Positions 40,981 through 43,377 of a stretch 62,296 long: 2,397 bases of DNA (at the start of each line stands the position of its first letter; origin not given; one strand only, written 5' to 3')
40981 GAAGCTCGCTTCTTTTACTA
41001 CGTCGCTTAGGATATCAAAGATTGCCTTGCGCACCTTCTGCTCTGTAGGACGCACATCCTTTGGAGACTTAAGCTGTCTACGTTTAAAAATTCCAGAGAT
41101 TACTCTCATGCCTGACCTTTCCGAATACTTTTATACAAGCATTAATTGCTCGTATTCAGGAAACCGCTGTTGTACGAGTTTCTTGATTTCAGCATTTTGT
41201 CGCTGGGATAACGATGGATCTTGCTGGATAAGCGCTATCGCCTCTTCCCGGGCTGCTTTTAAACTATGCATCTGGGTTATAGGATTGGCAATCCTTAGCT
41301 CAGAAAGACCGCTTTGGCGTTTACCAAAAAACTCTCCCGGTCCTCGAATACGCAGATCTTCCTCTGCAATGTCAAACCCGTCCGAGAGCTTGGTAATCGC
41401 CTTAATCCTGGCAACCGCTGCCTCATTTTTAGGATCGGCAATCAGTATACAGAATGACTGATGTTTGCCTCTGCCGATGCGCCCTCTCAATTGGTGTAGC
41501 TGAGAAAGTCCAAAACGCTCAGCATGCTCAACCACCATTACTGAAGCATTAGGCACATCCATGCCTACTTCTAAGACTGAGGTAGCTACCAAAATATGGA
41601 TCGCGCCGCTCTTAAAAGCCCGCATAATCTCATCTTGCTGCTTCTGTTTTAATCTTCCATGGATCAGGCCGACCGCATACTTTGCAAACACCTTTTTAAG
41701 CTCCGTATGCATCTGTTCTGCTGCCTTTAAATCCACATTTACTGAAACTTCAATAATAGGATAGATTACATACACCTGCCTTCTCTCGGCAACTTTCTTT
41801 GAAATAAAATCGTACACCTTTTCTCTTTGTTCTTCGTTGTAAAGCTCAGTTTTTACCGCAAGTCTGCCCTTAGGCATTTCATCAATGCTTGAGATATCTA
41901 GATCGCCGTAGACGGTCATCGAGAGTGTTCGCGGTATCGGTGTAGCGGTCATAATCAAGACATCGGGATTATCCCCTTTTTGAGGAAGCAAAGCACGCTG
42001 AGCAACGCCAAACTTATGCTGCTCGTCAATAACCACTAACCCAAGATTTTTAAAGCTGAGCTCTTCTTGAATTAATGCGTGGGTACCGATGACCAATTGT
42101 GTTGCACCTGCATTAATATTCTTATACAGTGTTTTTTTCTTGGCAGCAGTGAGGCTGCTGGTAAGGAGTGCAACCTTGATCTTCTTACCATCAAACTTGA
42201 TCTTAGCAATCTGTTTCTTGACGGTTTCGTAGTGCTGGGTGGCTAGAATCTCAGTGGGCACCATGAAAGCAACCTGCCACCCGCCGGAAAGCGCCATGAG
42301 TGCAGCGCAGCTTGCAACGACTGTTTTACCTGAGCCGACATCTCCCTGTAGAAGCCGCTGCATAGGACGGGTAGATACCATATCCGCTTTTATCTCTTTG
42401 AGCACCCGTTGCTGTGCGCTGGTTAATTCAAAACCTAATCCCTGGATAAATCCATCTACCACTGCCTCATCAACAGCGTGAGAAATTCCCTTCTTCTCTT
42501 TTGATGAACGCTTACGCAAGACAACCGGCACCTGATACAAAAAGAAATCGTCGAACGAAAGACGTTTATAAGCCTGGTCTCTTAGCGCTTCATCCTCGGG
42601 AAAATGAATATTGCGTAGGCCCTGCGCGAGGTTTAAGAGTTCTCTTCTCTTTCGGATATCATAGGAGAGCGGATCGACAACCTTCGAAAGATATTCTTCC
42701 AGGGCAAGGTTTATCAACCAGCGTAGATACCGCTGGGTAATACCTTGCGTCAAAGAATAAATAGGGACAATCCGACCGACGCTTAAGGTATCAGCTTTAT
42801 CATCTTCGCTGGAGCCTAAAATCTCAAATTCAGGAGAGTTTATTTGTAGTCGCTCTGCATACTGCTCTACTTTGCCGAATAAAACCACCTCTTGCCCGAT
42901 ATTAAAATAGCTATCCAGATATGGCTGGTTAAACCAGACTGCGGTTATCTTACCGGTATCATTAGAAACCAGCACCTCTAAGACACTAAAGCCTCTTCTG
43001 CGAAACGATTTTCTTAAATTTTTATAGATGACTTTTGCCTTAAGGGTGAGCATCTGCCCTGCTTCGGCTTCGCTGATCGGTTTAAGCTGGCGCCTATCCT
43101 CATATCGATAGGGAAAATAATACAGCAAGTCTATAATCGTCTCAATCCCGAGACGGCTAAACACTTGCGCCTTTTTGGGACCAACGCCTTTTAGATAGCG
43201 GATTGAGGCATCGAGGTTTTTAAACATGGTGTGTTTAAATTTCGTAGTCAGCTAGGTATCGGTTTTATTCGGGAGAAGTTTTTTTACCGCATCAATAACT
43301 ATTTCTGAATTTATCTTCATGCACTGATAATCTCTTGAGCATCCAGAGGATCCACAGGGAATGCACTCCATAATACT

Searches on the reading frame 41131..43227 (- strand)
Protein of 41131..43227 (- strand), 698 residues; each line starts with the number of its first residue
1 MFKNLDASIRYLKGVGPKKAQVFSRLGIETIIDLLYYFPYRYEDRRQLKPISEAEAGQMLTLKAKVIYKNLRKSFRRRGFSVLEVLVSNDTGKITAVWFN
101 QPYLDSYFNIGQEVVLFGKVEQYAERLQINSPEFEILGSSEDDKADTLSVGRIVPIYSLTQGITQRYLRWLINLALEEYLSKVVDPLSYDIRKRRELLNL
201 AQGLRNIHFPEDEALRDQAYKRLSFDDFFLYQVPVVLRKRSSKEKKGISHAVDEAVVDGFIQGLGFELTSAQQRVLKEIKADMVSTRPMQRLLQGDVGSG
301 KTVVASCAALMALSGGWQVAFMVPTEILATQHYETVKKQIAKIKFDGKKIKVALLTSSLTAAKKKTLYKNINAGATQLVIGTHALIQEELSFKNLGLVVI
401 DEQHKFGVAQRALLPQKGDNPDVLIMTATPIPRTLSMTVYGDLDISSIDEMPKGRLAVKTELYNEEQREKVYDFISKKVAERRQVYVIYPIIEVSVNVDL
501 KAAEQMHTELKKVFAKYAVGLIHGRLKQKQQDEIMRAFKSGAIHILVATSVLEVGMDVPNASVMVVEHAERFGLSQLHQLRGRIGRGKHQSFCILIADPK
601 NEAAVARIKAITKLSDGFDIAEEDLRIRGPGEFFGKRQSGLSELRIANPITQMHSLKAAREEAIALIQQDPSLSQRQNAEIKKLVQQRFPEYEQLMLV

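Call 45: search_protein_families(library=pfam, proteins=[window:41131-43227:-], max_evalue=0.0001)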
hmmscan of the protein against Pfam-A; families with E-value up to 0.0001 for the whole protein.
window:41131-43227:- (698 aa): 7 families
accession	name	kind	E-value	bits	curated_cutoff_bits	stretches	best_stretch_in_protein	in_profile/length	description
PF17191.10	RecG_wedge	-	2.8e-33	115.2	23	1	9-173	2-156/162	RecG wedge domain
PF00270.35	DEAD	-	4.5e-23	82.2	26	1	269-435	1-164/167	DEAD/DEAH box helicase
PF00271.37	Helicase_C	-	1.4e-22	80.4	23.5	1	469-587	4-109/110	Helicase conserved C-terminal domain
PF19833.4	RecG_dom3_C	-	2.7e-12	47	26.8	1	615-685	2-73/87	ATP-dependent DNA helicase RecG, domain 3, C-terminal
PF04851.21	ResIII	-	4.8e-12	46.5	22.5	1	266-430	2-162/164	Type III restriction enzyme, res subunit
PF22590.2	Cas3-like_C_2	-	3.9e-08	34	27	1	501-587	13-104/106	CRISPR-associated nuclease/helicase Cas3, C-terminal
PF01336.31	tRNA_anti-codon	-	2.5e-05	24.6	27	1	77-137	12-75/75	OB-fold nucleic acid binding domain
